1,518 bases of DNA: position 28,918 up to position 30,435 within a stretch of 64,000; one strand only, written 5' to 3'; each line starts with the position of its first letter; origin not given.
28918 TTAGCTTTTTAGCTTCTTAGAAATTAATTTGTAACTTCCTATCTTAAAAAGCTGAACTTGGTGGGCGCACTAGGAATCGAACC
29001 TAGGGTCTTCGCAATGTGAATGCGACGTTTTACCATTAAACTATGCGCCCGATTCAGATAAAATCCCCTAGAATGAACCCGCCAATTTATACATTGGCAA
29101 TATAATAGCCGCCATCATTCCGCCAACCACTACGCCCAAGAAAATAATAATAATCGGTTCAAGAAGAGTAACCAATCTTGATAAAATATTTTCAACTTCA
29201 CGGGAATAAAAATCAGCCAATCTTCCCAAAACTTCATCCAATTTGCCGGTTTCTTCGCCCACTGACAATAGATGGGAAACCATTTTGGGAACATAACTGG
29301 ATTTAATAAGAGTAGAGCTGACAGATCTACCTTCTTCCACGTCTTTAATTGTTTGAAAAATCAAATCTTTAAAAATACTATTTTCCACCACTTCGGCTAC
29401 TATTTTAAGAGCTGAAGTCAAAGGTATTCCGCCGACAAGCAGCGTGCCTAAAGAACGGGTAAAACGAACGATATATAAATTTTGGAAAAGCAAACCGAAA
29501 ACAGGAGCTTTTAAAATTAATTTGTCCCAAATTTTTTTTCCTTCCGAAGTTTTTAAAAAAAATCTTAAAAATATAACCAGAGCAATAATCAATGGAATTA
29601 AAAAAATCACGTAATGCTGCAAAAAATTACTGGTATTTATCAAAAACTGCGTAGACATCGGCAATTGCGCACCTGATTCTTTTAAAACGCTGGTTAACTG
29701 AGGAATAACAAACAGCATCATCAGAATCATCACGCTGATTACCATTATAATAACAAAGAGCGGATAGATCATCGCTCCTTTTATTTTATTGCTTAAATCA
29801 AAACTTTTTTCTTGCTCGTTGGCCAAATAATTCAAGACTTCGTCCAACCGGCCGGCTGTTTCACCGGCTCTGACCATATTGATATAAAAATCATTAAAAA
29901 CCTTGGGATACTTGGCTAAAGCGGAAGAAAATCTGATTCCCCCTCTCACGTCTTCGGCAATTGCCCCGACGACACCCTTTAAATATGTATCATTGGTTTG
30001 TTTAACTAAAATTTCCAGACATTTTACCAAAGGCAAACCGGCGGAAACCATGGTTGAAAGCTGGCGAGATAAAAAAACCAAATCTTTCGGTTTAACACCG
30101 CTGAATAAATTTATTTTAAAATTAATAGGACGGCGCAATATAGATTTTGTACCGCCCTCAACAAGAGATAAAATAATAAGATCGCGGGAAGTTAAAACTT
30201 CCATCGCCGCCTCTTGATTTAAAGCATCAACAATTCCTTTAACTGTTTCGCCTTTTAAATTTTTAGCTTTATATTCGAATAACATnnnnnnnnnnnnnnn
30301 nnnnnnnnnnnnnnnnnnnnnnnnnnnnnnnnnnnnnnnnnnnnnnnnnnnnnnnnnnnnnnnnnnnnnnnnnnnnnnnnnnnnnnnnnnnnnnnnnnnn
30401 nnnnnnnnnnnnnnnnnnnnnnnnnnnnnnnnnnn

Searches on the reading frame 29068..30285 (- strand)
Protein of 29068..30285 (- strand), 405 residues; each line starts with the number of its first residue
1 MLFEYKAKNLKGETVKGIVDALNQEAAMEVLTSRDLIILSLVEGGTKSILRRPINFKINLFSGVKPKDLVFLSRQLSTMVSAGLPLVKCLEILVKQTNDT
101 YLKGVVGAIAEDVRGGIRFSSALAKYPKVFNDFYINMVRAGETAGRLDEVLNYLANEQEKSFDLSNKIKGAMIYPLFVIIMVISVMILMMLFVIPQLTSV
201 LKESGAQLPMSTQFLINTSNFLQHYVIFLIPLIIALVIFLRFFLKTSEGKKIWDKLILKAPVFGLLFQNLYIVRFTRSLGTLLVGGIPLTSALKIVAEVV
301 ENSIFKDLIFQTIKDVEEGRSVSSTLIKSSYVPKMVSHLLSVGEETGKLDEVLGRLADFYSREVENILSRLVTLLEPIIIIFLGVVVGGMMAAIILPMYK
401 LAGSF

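Call 3: search_protein_families(library=pfam, proteins=[window:29068-30285:-], max_evalue=0.01)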
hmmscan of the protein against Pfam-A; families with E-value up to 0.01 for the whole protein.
window:29068-30285:- (405 aa): 2 families
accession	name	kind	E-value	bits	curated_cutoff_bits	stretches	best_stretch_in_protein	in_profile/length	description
PF00482.28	T2SSF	-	6.6e-61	204.2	25.2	2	73-195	2-125/125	Type II secretion system (T2SS), protein F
PF20990.2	DUF2207_C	-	0.00068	19.8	33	1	126-256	103-203/247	Predicted membrane protein (DUF2207) C-terminal domain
